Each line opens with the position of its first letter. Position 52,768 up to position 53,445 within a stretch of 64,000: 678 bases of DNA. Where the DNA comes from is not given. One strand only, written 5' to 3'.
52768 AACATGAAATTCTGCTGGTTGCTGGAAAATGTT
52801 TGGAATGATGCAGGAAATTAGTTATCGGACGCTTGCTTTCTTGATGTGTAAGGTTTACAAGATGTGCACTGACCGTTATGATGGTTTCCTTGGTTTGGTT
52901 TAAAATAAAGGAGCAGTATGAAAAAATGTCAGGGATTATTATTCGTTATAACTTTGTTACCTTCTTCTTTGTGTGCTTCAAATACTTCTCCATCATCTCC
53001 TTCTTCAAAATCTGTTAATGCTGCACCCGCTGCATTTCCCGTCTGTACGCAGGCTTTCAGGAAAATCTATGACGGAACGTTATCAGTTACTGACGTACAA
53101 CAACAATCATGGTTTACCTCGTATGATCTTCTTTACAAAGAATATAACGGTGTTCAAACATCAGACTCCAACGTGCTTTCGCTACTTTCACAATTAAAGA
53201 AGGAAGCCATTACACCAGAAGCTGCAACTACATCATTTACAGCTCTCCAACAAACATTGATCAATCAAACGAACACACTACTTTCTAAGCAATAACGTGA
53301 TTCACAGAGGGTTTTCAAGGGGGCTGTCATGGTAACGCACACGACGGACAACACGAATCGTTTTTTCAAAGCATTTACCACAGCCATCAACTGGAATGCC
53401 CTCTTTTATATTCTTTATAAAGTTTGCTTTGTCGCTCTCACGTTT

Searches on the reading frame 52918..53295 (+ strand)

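Call 21: search_protein_families(library=ncbifam, proteins=[window:52918-53295:+], max_evalue=0.001)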
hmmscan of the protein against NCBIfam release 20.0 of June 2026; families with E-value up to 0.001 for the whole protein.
window:52918-53295:+ (125 aa): 0 families

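Call 57: search_protein_families(library=pfam, proteins=[window:52918-53295:+], max_evalue=10)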
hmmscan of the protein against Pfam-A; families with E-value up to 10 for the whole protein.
window:52918-53295:+ (125 aa): 1 family
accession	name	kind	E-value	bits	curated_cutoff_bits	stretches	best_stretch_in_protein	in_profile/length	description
PF07588.17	DUF1554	-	0.15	12.3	27.5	1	18-119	17-114/136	Protein of unknown function (DUF1554)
